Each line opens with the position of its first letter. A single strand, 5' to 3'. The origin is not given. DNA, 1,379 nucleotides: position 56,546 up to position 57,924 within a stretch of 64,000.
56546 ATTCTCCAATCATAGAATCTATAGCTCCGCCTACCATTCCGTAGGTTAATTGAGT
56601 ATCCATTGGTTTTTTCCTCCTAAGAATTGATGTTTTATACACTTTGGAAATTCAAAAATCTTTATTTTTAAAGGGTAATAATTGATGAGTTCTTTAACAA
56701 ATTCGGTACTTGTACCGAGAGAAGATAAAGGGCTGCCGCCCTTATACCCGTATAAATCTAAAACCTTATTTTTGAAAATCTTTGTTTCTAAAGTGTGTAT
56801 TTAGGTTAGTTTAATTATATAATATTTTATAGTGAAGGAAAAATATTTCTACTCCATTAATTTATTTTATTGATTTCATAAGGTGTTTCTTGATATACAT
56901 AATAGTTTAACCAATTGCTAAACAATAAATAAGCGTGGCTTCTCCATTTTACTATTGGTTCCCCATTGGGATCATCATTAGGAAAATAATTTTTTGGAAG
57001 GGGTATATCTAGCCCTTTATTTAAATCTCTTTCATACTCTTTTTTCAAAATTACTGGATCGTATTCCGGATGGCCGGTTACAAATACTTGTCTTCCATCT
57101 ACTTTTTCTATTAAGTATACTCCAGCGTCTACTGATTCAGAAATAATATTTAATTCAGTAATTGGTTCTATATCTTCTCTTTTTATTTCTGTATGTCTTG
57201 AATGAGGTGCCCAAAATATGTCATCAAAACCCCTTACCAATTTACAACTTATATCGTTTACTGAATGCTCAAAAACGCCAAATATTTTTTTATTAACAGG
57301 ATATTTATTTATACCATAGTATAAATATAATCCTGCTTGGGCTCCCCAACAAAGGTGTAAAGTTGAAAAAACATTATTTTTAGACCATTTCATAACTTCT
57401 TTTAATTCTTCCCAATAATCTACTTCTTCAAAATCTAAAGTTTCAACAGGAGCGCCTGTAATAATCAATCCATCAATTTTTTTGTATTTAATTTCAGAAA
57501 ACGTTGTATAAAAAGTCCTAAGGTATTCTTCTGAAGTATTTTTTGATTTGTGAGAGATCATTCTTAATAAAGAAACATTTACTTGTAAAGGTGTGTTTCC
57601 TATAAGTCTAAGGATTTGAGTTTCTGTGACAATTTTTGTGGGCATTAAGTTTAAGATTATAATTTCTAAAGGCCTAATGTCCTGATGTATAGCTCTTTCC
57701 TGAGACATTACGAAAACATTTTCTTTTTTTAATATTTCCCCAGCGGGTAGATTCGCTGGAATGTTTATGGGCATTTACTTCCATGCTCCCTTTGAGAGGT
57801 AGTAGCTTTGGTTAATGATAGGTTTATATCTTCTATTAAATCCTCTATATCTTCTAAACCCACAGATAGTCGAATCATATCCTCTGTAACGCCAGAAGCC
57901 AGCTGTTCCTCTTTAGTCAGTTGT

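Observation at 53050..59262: Conserved 35-90-nt intergenic element with a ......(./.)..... hairpin core, present four times in the hyd-gfo-met cluster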

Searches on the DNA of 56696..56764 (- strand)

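Call 71: build_rna_model(alignment_id=A3, structure=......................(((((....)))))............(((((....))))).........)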
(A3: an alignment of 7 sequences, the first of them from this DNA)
Model R1 built from alignment A3 (7 sequences, 71 columns); structure: as given.
model positions 69; base pairs 10; branch points 1; effective number of sequences 3.7; information 0.815 bits per position. Calibrated on 0.2 Mb of random sequence (short: E-values are rough).
structure used (alignment columns):
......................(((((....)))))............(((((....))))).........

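Call 72: search_with_rna_model(model_id=R1, sources=[window, L036, L044, L045, L047, L048, L051, L053, L057, L058, L059, L060], max_evalue=1, make_alignment=true)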
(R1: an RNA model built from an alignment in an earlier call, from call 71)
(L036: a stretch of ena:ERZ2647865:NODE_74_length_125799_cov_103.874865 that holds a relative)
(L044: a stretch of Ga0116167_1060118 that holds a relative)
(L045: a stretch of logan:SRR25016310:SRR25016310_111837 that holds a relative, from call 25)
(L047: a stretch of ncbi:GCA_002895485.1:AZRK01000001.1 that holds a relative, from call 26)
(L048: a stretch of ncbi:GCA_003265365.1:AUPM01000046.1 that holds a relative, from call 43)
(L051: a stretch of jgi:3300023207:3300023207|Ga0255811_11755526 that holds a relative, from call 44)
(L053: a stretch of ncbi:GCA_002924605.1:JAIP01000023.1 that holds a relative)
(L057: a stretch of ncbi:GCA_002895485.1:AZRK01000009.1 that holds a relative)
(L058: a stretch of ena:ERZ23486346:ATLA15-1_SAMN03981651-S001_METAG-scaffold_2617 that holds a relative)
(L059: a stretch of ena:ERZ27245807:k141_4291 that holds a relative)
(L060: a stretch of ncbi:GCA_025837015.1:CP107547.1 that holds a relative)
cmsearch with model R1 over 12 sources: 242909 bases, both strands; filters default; matches with E-value up to 1: 32.
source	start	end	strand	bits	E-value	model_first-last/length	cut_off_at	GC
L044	844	912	-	87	7.4e-18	1-69/69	no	0.45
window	56696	56764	-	85.6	1.5e-17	1-69/69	no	0.42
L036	12438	12506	+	85.6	1.5e-17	1-69/69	no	0.42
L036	12318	12386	+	84.5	2.8e-17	1-69/69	no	0.42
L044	763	831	-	84.1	3.6e-17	1-69/69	no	0.49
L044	925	994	-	80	3.2e-16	1-69/69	no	0.39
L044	1008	1076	-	71.1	4e-14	1-69/69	no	0.42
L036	9824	9891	+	70.6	5.5e-14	1-69/69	no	0.43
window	59191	59258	-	68.9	1.3e-13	1-69/69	no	0.41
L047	17159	17226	-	54.3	3.9e-10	1-69/69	no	0.49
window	53025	53094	-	52.8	8.5e-10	1-69/69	no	0.4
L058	8545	8614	-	52.2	1.2e-09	1-69/69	no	0.47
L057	9664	9733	+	50.5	3e-09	1-69/69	no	0.5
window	59095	59142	-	49.1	6.4e-09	1-69/69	no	0.35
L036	9940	9987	+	49.1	6.4e-09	1-69/69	no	0.35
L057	9507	9576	+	48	1.1e-08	1-69/69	no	0.5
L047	894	962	+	43.3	1.5e-07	1-69/69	no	0.48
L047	674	743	+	43.1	1.7e-07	1-69/69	no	0.49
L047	1112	1181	+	39.7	1.1e-06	1-69/69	no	0.49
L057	9823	9892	+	34.2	2e-05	1-69/69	no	0.44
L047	15874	15942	+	32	7e-05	1-69/69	no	0.41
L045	2716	2782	+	31.7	7.9e-05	1-69/69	no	0.31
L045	270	325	+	31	0.00012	1-69/69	no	0.32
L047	455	523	+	28.7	0.00041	1-69/69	no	0.38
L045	166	231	+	27.7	0.0007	1-69/69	no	0.3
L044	898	955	+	19.8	0.052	1-69/69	no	0.28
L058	8671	8709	-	18.4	0.11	1-69/69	no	0.21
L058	99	164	+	17.7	0.17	1-69/69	no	0.42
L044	817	874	+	17.6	0.17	1-69/69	no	0.28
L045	2637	2699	+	15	0.69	1-69/69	no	0.33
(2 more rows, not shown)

Alignment A4: 32 matches aligned to the model, 106 columns, each read 5' to 3' on its own strand. Consensus structure (alignment columns), stored with it:
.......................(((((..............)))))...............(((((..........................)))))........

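Call 73: search_with_rna_model(model_id=R1, sources=[window, L036, L044, L045, L047, L057, L058], max_evalue=0.001, make_alignment=true)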
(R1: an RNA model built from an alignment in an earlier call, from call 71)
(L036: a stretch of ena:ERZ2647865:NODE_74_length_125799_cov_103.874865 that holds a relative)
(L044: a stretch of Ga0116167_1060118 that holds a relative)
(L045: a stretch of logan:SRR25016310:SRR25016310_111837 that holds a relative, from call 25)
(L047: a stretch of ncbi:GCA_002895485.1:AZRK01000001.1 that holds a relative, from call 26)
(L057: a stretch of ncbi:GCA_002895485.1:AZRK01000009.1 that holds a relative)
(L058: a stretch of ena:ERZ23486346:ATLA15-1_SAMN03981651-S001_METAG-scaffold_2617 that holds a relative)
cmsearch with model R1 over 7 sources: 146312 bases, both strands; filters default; matches with E-value up to 0.001: 25.
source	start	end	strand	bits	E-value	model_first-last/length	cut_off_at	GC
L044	844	912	-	87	4.4e-18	1-69/69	no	0.45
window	56696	56764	-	85.6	9.2e-18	1-69/69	no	0.42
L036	12438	12506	+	85.6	9.2e-18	1-69/69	no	0.42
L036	12318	12386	+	84.5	1.7e-17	1-69/69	no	0.42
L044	763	831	-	84.1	2.2e-17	1-69/69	no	0.49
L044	925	994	-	80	1.9e-16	1-69/69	no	0.39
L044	1008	1076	-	71.1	2.4e-14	1-69/69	no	0.42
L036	9824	9891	+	70.6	3.3e-14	1-69/69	no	0.43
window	59191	59258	-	68.9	8.1e-14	1-69/69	no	0.41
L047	17159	17226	-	54.3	2.3e-10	1-69/69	no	0.49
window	53025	53094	-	52.8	5.1e-10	1-69/69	no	0.4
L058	8545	8614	-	52.2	7.1e-10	1-69/69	no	0.47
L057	9664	9733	+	50.5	1.8e-09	1-69/69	no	0.5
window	59095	59142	-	49.1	3.8e-09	1-69/69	no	0.35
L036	9940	9987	+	49.1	3.8e-09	1-69/69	no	0.35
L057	9507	9576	+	48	6.9e-09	1-69/69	no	0.5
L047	894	962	+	43.3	8.9e-08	1-69/69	no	0.48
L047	674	743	+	43.1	1e-07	1-69/69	no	0.49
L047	1112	1181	+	39.7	6.5e-07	1-69/69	no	0.49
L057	9823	9892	+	34.2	1.2e-05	1-69/69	no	0.44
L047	15874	15942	+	32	4.2e-05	1-69/69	no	0.41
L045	2716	2782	+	31.7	4.7e-05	1-69/69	no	0.31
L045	270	325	+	31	7.3e-05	1-69/69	no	0.32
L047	455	523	+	28.7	0.00025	1-69/69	no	0.38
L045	166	231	+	27.7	0.00042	1-69/69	no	0.3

Alignment A5: 25 matches aligned to the model, 89 columns, each read 5' to 3' on its own strand. Consensus structure (alignment columns), stored with it:
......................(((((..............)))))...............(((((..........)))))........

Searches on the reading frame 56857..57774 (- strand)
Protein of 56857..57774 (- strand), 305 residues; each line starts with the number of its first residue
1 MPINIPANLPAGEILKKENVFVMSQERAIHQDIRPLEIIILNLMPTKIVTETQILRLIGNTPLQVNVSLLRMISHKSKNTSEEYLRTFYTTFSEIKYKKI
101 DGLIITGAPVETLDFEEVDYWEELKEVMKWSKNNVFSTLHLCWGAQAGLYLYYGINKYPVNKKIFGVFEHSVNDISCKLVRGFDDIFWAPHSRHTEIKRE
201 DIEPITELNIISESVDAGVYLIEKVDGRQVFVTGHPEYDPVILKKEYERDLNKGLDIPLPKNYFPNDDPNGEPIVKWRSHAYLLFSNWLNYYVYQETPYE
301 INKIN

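Call 24: find_homologous_proteins(query=window:56857-57774:-)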
Query window:56857-57774:- (305 aa): 8000 proteins with E <= 0.001 among 8000 candidates; the best 120 are listed.
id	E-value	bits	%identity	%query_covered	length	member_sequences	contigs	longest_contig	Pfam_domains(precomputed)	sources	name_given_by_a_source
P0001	1.5e-205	699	100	100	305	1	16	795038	PF04204.23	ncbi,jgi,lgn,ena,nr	ncbi:MAG TPA: homoserine O-succinyltransferase [Defluviitoga sp.]|nr:homoserine O-succinyltransferas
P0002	1.8e-202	689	99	100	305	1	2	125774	PF04204.23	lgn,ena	-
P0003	9.3e-190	647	99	94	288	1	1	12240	PF04204.23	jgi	-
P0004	8.2e-188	641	90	100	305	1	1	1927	PF04204.23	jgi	jgi:homoserine O-succinyltransferase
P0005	5.3e-187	638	88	100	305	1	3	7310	PF04204.23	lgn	-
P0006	5.9e-183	625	87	100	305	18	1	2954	PF04204.23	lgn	-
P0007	9.9e-168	575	79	100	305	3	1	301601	PF04204.23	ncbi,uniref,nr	ncbi:homoserine O-succinyltransferase [Petrotoga sp. 9PWA.NaAc.5.4]|uniref:homoserine O-acetyltransf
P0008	2.6e-158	544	74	100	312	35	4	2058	PF04204.23,PF00117.35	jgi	jgi:homoserine O-succinyltransferase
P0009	5.5e-151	520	72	100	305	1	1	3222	PF04204.23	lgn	-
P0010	7.2e-151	520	72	100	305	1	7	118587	PF04204.23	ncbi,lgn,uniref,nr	ncbi:homoserine O-succinyltransferase [Petrotoga sp. 9PW.55.5.1]|uniref:homoserine O-acetyltransfera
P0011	1.5e-150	519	72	100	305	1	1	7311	PF04204.23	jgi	jgi:homoserine O-succinyltransferase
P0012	1.9e-150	518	71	100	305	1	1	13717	PF04204.23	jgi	-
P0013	4.2e-150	517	71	100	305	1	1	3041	PF04204.23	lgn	-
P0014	9.2e-148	509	69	100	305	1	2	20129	PF04204.23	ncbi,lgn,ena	-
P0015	2.3e-147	508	69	100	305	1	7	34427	PF04204.23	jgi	-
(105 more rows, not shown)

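Call 25: find_encoding_contigs(protein=P0005, flank=10000, max_places=3)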
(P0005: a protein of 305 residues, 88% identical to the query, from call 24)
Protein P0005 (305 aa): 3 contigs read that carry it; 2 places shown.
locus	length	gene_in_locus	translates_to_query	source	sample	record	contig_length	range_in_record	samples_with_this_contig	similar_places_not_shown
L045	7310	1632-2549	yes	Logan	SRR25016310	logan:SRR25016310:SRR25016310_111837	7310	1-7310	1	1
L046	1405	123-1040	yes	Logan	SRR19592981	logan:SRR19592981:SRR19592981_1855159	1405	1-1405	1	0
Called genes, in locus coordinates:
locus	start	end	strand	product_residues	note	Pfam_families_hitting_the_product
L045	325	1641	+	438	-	PF01053:Cys_Met_Meta_PP, PF00155:Aminotran_1_2 (weak), PF01041:DegT_DnrJ_EryC1 (weak), PF01212:Beta_elim_lyase (weak)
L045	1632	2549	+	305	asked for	PF04204:HTS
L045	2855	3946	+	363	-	PF01408:GFO_IDH_MocA, PF02894:GFO_IDH_MocA_C, PF22685:Gal80p_C-like (faint), PF22725:GFO_IDH_MocA_C3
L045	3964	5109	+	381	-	PF01408:GFO_IDH_MocA, PF22725:GFO_IDH_MocA_C3, PF02894:GFO_IDH_MocA_C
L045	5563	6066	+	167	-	PF01257:2Fe-2S_thioredx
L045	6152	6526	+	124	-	-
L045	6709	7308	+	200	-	?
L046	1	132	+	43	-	?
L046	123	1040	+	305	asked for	PF04204:HTS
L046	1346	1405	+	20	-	?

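Call 26: find_encoding_contigs(protein=P0007, flank=10000, max_places=2)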
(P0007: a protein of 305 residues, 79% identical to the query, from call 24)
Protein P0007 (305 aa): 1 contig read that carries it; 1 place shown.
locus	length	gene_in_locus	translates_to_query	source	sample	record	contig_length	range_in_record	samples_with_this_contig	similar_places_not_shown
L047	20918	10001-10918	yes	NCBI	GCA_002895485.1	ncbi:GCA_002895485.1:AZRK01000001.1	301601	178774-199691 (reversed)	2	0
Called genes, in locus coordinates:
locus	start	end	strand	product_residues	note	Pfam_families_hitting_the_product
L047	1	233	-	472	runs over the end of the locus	PF02127:Peptidase_M18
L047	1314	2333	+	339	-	PF03320:FBPase_glpX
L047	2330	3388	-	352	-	PF03706:LPG_synthase_TM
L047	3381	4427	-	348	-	PF13439:Glyco_transf_4, PF00534:Glycos_transf_1, PF13692:Glyco_trans_1_4, PF20706:GT4-conflict (weak)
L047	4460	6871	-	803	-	PF07733:DNA_pol3_alpha, PF17657:DNA_pol3_finger, PF14579:HHH_6 (weak)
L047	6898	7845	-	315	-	PF01479:S4 (weak), PF00849:PseudoU_synth_2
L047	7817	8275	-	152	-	PF01252:Peptidase_A8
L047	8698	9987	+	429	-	PF01053:Cys_Met_Meta_PP, PF00155:Aminotran_1_2 (weak), PF01041:DegT_DnrJ_EryC1 (weak), PF01212:Beta_elim_lyase (weak)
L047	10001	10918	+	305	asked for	PF04204:HTS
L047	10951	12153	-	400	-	PF00871:Acetate_kinase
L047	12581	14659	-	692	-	PF02743:dCache_1, PF22673:MCP-like_PDC_1, PF00672:HAMP, PF00015:MCPsignal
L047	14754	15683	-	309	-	PF12740:PETase (faint), PF02129:Peptidase_S15, PF00561:Abhydrolase_1 (faint), PF20434:BD-FAE, PF00326:Peptidase_S9, PF12146:Hydrolase_4 (weak), PF07859:Abhydrolase_3 (weak), PF08840:BAAT_C (weak), +1 more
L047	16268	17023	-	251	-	PF00106:adh_short, PF08659:KR, PF13561:adh_short_C2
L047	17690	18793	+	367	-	PF01408:GFO_IDH_MocA, PF02894:GFO_IDH_MocA_C, PF22725:GFO_IDH_MocA_C3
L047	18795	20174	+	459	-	PF03747:ADP_ribosyl_GH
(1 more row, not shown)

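Call 43: find_encoding_contigs(protein=P0010, flank=10000, max_places=3)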
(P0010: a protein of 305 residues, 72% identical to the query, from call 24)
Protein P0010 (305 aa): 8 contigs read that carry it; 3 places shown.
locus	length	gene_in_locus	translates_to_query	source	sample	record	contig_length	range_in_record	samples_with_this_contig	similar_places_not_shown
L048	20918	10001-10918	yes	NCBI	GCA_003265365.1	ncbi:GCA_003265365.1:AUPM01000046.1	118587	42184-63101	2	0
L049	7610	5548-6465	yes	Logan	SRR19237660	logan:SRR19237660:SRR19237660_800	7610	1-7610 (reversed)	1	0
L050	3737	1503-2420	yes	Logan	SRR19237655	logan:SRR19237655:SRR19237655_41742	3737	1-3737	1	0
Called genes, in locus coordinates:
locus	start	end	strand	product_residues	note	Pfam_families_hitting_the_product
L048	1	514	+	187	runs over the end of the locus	-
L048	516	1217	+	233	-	-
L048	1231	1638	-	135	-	PF02823:ATP-synt_DE_N, PF00401:ATP-synt_DE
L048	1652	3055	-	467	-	PF02874:ATP-synt_ab_N, PF00006:ATP-synt_ab, PF22919:ATP-synt_VA_C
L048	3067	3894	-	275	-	PF00231:ATP-synt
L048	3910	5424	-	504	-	PF02874:ATP-synt_ab_N, PF00006:ATP-synt_ab, PF00306:ATP-synt_ab_C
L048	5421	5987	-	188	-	PF00213:OSCP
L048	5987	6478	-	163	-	PF00430:ATP-synt_B, PF05405:Mt_ATP-synt_B (weak)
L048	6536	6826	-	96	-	PF00137:ATP-synt_C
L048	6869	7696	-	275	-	PF00119:ATP-synt_A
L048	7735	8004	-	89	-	-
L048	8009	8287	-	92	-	PF09527:ATPase_gene1 (weak)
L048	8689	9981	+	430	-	PF01053:Cys_Met_Meta_PP, PF00155:Aminotran_1_2 (faint), PF01041:DegT_DnrJ_EryC1 (weak)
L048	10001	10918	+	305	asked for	PF04204:HTS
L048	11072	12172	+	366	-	PF02608:Bmp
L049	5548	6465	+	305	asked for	PF04204:HTS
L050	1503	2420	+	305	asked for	PF04204:HTS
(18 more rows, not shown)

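Call 44: find_encoding_contigs(protein=P0015, flank=10000, max_places=2)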
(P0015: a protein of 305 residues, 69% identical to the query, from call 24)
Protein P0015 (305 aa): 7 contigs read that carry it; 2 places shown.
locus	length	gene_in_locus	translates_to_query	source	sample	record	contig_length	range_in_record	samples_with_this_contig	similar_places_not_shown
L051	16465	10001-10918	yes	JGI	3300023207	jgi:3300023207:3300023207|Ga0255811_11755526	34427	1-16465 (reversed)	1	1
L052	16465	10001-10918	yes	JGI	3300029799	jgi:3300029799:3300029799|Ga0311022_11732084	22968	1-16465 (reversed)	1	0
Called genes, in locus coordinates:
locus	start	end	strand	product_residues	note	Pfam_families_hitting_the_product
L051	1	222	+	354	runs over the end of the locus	PF01966:HD, PF13487:HD_5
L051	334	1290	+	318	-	PF01336:tRNA_anti-codon (weak), PF01966:HD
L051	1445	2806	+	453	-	PF13638:PIN_4, PF13401:AAA_22 (faint), PF02562:PhoH, PF13245:AAA_19, PF13604:AAA_30 (weak)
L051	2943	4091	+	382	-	PF00583:Acetyltransf_1 (faint)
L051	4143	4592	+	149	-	PF01957:NfeD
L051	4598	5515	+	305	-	PF01145:Band_7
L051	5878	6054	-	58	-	-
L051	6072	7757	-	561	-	PF00916:Sulfate_transp, PF01740:STAS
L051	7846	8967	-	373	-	PF12725:DUF3810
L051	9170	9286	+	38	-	-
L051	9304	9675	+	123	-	-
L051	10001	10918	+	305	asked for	PF04204:HTS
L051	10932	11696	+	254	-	PF00899:ThiF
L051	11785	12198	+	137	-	PF02082:Rrf2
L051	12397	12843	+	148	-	PF02082:Rrf2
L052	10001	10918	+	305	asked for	PF04204:HTS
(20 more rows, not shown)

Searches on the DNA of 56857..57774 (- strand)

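Call 75: search_rna_families(source=L047, start=200, end=1400, threshold=evalue, max_evalue=10)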
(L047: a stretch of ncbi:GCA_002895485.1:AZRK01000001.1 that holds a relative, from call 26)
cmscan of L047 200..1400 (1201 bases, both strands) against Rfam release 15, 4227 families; matches with E-value up to 10: 4.
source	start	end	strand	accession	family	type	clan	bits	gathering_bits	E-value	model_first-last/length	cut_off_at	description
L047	1088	1144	-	RF02181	ST7-AS2_1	Gene; lncRNA;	-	15.8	80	2.3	1-72/72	no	ST7 antisense RNA 2 conserved region 1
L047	1144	1188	-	RF02590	Spy1186876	Gene; sRNA;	-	12.6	208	6.5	86-131/243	no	S. pyogenes small RNA 1186876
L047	687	801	-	RF02590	Spy1186876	Gene; sRNA;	-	12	208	9.2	1-243/243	no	S. pyogenes small RNA 1186876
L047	683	760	-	RF02099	rivX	Gene; sRNA;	-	11.7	100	3.2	52-135/248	no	rivX sRNA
